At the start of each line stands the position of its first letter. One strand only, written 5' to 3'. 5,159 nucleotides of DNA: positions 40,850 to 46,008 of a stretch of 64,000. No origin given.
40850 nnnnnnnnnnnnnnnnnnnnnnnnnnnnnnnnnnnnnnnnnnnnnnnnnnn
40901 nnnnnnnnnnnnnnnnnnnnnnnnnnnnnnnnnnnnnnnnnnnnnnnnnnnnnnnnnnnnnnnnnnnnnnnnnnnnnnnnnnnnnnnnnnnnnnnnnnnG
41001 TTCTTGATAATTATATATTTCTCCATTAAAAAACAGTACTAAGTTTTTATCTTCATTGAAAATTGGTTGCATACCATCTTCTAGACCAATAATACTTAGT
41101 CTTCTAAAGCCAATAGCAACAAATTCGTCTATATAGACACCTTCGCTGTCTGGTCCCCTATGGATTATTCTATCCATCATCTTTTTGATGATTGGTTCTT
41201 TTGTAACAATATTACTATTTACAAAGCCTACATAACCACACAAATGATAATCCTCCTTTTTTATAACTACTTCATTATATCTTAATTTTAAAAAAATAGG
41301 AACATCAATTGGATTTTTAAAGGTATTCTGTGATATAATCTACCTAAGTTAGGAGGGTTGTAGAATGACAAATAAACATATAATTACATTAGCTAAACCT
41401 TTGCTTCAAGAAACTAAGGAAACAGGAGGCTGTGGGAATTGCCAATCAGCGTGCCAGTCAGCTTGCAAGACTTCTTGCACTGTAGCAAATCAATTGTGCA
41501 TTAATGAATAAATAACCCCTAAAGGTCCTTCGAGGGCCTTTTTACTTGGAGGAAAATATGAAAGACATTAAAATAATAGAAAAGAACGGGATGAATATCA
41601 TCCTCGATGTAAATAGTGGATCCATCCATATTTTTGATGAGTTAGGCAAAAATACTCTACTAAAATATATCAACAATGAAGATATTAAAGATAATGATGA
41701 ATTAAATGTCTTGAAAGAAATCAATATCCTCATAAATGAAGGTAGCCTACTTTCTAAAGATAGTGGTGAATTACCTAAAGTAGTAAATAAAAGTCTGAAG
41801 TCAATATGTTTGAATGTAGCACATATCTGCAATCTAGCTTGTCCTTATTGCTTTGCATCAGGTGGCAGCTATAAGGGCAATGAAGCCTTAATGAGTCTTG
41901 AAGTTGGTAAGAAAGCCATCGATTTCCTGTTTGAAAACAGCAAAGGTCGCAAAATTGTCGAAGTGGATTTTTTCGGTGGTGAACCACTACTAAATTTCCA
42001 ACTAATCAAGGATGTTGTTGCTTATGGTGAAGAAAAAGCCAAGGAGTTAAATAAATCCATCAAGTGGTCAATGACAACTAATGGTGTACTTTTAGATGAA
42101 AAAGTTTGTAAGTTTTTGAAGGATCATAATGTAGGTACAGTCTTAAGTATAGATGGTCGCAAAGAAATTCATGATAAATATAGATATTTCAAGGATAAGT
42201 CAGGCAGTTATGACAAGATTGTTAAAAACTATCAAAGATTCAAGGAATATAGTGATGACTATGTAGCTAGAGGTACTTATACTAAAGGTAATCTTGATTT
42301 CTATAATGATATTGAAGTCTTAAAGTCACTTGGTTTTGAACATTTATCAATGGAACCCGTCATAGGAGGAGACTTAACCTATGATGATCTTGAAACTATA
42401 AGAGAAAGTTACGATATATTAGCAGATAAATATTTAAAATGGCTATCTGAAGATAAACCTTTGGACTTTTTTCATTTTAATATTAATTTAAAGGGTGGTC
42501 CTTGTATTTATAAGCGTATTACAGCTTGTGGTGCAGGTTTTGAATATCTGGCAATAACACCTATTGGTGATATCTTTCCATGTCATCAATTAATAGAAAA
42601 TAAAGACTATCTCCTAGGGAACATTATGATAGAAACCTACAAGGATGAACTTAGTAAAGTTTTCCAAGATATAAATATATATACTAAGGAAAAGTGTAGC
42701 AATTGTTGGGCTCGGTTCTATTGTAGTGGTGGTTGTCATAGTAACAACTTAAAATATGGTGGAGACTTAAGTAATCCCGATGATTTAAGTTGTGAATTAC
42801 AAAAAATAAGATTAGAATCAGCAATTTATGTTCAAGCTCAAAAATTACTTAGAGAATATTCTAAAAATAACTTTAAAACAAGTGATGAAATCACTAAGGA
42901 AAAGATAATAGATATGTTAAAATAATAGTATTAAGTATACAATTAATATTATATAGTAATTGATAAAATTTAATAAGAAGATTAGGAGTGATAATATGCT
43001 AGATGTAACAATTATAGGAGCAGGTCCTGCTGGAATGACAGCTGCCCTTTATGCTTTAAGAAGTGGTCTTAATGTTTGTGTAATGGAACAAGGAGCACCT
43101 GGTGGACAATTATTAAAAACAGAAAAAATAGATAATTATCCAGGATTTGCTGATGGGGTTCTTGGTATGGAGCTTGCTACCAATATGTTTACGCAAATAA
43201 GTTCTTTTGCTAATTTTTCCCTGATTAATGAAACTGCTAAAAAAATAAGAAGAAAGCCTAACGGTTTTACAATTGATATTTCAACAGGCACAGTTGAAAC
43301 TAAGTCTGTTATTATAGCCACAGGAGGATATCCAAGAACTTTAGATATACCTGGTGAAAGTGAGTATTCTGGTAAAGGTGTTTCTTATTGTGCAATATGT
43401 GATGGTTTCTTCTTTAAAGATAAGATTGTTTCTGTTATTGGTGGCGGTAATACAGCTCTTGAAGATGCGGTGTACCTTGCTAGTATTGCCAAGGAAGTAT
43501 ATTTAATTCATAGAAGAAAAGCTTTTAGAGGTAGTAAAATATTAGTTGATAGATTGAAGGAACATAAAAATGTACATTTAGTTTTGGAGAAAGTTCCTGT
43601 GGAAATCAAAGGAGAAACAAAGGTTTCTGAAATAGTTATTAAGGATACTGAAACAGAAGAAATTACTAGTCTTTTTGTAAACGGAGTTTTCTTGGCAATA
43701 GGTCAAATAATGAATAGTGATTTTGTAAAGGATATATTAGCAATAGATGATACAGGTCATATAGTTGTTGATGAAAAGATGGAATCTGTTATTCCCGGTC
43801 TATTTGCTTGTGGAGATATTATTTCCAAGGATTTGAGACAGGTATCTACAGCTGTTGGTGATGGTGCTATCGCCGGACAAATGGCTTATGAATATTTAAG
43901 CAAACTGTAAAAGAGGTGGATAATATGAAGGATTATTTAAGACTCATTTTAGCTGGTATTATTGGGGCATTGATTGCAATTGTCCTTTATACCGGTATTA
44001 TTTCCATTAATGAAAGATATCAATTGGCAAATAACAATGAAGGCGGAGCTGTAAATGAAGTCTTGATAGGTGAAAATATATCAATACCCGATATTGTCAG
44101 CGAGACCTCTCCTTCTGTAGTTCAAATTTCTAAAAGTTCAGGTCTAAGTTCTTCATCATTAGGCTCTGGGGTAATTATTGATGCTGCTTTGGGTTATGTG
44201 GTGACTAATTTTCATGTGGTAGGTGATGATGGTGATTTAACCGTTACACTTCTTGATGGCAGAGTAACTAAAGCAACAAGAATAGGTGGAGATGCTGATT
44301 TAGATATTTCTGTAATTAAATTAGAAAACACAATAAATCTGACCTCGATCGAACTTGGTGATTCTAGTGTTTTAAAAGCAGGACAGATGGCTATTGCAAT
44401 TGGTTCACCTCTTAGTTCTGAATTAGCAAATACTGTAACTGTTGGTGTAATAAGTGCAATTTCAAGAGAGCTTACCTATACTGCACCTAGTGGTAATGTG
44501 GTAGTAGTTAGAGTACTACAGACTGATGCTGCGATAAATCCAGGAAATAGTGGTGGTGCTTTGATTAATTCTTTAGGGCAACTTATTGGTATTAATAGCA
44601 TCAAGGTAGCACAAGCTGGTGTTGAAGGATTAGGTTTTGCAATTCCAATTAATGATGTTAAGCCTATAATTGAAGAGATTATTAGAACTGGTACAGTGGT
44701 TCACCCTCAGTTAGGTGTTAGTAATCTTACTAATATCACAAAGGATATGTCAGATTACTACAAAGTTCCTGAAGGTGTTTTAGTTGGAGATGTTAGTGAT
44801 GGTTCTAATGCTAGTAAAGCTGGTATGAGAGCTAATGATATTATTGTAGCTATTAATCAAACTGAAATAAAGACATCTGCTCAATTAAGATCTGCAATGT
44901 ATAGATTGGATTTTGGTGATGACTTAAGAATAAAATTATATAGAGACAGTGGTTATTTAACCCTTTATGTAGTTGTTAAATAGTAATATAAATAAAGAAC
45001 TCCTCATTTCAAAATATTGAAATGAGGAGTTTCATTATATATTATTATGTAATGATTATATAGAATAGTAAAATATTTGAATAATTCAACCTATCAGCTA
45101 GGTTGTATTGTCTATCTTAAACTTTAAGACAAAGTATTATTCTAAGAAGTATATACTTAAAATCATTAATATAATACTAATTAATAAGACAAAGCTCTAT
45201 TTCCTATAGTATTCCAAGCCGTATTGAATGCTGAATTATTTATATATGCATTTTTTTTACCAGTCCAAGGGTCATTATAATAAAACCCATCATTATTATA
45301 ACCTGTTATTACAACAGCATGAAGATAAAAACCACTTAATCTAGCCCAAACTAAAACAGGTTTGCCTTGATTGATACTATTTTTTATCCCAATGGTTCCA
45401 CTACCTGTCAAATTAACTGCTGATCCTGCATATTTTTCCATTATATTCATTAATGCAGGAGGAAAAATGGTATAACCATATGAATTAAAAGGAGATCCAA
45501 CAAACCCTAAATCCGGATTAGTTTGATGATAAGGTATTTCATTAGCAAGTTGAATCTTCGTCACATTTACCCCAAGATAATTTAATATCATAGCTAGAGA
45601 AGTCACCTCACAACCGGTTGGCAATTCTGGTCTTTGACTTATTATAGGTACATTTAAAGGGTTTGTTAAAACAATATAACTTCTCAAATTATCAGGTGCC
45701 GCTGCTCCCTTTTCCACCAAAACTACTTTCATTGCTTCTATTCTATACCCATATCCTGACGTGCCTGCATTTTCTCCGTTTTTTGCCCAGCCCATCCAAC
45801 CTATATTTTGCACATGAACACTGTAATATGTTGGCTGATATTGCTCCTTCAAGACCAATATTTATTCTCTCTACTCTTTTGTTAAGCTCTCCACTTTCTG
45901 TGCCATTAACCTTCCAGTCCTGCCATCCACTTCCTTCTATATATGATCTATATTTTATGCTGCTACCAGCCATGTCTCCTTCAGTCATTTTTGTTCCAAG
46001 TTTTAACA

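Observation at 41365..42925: Unannotated SCIFF six-cysteine peptide with its radical SAM/SPASM maturase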

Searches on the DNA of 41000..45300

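Call 43: search_rna_families(source=window, start=41000, end=45300, threshold=evalue, max_evalue=1)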
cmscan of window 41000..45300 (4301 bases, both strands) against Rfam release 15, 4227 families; matches with E-value up to 1: 1.
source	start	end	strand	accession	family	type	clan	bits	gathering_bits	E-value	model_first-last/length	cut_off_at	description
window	44990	45068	-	RF02371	PyrG_leader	Cis-reg; leader;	-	28.8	65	0.66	1-78/78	no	PyrG leader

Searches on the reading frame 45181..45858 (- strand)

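Call 47: search_protein_families(library=pfam, proteins=[window:45181-45858:-], max_evalue=0.001)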
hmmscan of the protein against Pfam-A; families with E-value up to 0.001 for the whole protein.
window:45181-45858:- (225 aa): 5 families
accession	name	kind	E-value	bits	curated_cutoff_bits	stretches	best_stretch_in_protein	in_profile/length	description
PF13529.12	Peptidase_C39_2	-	1e-32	114.1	24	1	68-198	1-143/143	Peptidase_C39 like family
PF07538.16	ChW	-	5e-17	61.8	22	1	15-48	1-34/35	Clostridial hydrophobic W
PF12385.14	Peptidase_C70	-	6.7e-08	33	19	1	68-204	5-130/141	Papain-like cysteine protease AvrRpt2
PF03412.21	Peptidase_C39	-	9.1e-06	26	22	0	82-108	12-38/133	Peptidase C39 family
PF01640.23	Peptidase_C10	-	0.00014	22.6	26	0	158-205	145-193/194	Peptidase C10 family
